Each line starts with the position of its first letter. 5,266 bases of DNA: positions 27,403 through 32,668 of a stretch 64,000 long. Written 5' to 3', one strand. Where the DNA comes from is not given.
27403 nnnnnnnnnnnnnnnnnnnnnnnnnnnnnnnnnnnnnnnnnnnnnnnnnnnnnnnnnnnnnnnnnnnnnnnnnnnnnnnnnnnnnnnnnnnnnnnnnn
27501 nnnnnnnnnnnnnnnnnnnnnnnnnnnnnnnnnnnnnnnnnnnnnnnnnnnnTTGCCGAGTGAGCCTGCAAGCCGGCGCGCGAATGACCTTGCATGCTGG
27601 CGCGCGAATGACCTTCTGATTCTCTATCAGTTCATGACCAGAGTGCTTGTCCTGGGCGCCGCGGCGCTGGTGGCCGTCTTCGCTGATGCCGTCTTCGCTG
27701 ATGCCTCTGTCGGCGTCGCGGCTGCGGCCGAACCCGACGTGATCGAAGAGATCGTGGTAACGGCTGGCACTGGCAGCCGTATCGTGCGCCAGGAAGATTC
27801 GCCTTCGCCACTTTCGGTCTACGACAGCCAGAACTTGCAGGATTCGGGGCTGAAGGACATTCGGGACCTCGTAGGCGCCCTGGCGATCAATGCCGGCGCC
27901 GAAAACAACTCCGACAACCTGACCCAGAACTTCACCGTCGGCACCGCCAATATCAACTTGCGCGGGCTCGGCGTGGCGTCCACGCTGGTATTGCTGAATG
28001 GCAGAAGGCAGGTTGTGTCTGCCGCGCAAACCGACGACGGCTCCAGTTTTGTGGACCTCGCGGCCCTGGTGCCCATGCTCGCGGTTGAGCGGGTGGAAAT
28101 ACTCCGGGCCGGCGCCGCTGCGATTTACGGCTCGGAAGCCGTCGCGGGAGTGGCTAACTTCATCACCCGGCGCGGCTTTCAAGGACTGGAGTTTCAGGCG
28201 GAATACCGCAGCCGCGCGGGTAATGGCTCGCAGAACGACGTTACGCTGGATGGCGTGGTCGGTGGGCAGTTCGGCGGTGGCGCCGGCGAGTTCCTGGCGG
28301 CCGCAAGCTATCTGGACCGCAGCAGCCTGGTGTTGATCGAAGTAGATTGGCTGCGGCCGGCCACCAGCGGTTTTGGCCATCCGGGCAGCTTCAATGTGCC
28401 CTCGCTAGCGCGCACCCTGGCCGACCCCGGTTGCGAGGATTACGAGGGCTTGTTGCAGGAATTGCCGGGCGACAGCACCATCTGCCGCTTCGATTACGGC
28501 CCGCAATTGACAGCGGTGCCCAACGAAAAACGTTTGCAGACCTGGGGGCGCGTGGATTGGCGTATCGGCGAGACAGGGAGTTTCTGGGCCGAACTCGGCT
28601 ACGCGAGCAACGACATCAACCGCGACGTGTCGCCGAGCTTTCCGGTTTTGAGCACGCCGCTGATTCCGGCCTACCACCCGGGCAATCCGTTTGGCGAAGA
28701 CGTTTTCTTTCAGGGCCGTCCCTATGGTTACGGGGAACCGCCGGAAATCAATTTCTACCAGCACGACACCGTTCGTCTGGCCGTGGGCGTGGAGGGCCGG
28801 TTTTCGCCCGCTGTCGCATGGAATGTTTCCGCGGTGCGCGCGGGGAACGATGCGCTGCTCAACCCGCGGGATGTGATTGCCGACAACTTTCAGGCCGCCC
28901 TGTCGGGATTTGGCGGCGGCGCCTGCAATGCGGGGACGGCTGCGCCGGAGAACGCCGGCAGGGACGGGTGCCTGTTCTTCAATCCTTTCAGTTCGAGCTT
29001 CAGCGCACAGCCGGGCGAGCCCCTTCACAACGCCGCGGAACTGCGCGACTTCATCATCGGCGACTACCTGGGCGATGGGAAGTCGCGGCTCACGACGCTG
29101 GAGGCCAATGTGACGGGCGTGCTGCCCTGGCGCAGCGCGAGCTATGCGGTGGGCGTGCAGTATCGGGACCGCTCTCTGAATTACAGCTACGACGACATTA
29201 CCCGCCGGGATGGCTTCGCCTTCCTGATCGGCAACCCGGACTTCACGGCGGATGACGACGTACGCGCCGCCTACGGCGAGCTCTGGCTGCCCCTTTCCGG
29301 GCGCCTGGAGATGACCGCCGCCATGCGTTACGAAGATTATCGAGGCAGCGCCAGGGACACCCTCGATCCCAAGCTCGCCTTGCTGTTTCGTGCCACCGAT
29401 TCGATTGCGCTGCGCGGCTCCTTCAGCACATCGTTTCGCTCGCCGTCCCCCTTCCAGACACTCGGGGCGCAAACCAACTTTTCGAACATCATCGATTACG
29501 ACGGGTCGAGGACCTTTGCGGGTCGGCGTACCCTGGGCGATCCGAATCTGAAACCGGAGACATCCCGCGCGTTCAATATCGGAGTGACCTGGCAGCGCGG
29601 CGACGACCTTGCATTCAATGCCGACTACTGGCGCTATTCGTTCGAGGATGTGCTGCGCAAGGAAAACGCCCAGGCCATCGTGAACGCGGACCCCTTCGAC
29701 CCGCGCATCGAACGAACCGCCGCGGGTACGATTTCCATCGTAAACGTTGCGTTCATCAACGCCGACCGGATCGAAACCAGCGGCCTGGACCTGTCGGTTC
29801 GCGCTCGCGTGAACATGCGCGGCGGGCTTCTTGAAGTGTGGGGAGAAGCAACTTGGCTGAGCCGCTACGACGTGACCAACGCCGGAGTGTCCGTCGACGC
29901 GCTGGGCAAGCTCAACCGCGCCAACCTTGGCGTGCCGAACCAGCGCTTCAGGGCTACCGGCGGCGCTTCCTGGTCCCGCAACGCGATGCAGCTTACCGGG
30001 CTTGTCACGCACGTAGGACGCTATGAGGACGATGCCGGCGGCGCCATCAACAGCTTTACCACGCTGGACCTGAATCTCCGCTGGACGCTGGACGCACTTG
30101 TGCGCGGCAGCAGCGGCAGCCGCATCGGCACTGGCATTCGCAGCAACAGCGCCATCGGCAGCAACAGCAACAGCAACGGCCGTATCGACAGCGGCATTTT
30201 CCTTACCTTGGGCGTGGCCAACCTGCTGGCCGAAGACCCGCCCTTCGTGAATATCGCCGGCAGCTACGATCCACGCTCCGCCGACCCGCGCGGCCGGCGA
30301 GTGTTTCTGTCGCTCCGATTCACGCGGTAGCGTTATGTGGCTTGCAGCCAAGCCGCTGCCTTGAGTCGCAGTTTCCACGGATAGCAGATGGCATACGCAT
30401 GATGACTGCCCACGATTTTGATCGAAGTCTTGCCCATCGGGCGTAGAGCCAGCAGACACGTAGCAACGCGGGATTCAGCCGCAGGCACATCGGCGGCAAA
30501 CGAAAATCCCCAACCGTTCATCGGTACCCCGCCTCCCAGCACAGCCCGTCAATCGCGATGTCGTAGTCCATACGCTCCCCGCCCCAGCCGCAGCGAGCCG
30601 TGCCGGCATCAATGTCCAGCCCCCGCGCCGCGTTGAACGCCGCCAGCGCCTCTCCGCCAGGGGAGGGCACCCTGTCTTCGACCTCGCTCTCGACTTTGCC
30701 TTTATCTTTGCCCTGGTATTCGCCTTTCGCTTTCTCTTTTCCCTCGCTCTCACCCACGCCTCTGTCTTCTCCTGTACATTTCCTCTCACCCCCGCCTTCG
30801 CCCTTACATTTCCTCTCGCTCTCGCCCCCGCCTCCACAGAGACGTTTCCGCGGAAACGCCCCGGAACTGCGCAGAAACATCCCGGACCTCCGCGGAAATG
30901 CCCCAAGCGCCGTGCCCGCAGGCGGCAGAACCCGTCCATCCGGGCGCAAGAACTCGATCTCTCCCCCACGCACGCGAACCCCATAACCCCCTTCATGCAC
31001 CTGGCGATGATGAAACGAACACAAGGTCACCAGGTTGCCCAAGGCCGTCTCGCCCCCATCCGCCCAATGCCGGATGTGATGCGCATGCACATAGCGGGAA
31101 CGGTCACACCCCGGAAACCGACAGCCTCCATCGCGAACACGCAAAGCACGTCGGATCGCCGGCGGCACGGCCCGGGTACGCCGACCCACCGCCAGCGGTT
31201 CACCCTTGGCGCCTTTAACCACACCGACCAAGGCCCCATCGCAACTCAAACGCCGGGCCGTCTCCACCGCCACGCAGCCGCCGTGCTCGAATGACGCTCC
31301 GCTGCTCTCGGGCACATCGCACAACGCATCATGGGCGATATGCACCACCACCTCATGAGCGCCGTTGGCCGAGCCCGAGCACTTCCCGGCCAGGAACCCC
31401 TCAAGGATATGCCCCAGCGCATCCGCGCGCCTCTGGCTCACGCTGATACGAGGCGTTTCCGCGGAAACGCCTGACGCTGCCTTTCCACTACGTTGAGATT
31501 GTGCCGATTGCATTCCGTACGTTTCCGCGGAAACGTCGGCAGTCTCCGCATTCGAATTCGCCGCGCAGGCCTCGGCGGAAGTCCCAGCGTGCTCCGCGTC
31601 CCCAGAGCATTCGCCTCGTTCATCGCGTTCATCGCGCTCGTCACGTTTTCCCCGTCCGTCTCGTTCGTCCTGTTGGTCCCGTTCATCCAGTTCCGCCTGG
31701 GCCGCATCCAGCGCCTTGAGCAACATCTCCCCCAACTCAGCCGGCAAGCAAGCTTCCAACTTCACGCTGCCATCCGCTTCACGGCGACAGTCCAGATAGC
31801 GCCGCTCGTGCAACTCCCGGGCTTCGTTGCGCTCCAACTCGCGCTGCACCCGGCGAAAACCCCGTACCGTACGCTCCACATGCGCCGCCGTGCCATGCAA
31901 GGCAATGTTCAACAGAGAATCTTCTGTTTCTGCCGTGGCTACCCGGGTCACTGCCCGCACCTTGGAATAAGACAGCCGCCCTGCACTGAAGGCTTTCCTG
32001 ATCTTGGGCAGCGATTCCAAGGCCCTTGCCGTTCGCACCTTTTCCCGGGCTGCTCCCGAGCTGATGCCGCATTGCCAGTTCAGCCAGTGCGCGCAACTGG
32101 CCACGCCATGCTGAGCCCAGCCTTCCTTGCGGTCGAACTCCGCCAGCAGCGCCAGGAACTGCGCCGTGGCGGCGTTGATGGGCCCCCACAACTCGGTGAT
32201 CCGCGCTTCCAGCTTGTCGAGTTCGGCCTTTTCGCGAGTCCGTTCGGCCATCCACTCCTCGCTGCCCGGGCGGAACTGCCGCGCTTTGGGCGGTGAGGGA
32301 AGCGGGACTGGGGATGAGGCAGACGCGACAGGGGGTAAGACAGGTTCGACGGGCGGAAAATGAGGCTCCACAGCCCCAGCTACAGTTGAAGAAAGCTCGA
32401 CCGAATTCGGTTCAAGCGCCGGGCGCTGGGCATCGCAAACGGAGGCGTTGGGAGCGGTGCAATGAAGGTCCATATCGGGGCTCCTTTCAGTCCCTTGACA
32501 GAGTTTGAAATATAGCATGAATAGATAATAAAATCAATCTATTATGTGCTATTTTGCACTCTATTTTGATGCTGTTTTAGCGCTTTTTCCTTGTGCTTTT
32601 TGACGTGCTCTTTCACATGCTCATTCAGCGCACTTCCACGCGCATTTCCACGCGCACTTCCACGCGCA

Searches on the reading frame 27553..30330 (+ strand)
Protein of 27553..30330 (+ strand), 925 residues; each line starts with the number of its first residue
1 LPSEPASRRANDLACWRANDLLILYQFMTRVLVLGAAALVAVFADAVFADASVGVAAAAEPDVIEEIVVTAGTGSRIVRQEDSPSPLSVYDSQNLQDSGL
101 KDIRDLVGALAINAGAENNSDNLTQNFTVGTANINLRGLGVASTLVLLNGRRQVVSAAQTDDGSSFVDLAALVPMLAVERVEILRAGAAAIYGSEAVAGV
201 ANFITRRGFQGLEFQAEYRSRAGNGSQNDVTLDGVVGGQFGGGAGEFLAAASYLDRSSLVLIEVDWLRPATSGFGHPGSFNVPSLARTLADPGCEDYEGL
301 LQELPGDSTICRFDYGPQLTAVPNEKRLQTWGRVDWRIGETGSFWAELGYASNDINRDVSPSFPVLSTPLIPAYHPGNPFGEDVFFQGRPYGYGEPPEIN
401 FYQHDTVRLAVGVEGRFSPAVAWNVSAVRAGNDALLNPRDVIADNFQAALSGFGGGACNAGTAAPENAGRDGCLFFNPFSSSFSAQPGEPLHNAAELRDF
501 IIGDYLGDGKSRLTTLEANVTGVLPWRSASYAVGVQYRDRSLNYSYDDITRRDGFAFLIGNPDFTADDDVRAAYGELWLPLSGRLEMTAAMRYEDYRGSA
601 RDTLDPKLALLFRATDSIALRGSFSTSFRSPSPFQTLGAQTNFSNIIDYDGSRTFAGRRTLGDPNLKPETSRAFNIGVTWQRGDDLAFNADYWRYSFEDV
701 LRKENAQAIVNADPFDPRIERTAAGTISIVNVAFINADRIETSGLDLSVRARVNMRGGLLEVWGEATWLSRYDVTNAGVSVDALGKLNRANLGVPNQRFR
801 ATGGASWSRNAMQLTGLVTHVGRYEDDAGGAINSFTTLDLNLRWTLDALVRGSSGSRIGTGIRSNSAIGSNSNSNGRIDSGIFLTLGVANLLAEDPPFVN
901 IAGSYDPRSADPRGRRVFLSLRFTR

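Call 4: search_protein_families(library=pfam, proteins=[window:27553-30330:+], max_evalue=0.01)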
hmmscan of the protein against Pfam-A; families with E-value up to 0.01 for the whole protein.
window:27553-30330:+ (925 aa): 3 families
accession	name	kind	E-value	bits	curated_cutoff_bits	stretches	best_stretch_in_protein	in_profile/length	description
PF00593.30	TonB_dep_Rec_b-barrel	-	3e-34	120.1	27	1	389-846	42-423/436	TonB dependent receptor-like, beta-barrel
PF07715.20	Plug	-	2.9e-15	57.1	23.9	1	80-200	2-107/107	TonB-dependent Receptor Plug Domain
PF14905.12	OMP_b-brl_3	-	4.2e-05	23.2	27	0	662-750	209-277/408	Outer membrane protein beta-barrel family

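Call 9: search_protein_families(library=ncbifam, proteins=[window:27553-30330:+], max_evalue=0.001)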
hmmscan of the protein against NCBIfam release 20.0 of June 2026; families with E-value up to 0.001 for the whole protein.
window:27553-30330:+ (925 aa): 21 families
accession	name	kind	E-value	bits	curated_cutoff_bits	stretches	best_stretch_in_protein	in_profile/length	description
NF010010.0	PRK13483.1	equivalog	2.1e-29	102.1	927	2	48-210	17-167/660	ligand-gated channel protein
TIGR01785.1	TonB-hemin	subfamily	4.2e-26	91.6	316.85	2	565-845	360-633/677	TonB-dependent heme/hemoglobin receptor family protein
NF050067.1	TonBEntbctnRecCfrA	equivalog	8.8e-25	87.1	1200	2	54-207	16-159/698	TonB-dependent ferric enterobactin receptor CfrA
NF010038.0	PRK13513.1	equivalog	9.8e-22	77.2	942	2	51-210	20-169/659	ligand-gated channel protein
TIGR01786.1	TonB-hemlactrns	subfamily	4.9e-21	74.8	323.75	2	572-774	390-587/719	TonB-dependent hemoglobin/transferrin/lactoferrin family receptor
NF010011.0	PRK13484.1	equivalog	6.1e-21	74.3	1197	2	46-206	12-159/682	IreA family TonB-dependent siderophore receptor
NF007478.2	PRK10064.1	equivalog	9.7e-21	73.7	745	2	52-207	18-159/663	catecholate siderophore receptor CirA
NF010012.0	PRK13486.1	equivalog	1.6e-20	73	924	2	58-207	23-159/696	TonB-dependent receptor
NF010048.1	PRK13524.1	subfamily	7.2e-19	67.7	493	2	122-216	85-186/744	FepA family TonB-dependent siderophore receptor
TIGR01783.1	TonB-siderophor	subfamily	2.5e-18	66.1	223.5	2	86-231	5-135/649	TonB-dependent siderophore receptor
NF010051.0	PRK13528.1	subfamily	1.4e-16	60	583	2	122-208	81-174/727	FepA family TonB-dependent siderophore receptor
TIGR01782.1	TonB-Xanth-Caul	subfamily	2.4e-15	55.9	310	2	132-568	63-461/868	TonB-dependent receptor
TIGR01779.1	TonB-B12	equivalog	6.1e-12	44.9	599.7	1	40-244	7-188/614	TonB-dependent vitamin B12 receptor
NF007926.1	PRK10641.1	equivalog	5e-10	38.5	836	1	129-220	82-168/617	TonB-dependent vitamin B12 receptor BtuB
NF053590.1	TonB_dep_TOL0244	equivalog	2.9e-09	36.1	645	1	173-210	107-146/604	TOL_0244 family TonB-dependent receptor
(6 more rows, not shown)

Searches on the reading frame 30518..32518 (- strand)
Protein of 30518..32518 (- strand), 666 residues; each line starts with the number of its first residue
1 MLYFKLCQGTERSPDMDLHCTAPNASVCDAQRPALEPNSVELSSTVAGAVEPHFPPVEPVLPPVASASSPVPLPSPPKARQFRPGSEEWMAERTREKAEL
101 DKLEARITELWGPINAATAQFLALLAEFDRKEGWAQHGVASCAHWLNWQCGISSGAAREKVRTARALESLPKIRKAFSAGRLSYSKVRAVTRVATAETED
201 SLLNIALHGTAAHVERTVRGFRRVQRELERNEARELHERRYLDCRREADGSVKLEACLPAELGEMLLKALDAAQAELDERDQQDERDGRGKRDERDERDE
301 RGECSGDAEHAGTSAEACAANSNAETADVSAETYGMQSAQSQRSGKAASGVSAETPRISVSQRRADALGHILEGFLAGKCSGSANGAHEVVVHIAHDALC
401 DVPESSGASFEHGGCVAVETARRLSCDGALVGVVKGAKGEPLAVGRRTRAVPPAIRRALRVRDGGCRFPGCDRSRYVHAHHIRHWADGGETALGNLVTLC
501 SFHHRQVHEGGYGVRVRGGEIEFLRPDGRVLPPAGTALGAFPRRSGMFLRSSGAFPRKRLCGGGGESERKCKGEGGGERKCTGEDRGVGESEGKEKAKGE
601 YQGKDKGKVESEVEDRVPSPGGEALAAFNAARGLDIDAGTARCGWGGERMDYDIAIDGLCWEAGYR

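Call 4: search_protein_families(library=pfam, proteins=[window:30518-32518:-], max_evalue=0.01)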
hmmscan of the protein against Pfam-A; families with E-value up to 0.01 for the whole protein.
window:30518-32518:- (666 aa): 2 families
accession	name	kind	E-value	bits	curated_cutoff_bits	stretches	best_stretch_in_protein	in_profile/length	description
PF02720.22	DUF222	-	4.9e-22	79.1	24.4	2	359-463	203-306/306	Domain of unknown function (DUF222)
PF01844.29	HNH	-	2.3e-06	28.1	21.4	1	466-508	4-45/47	HNH endonuclease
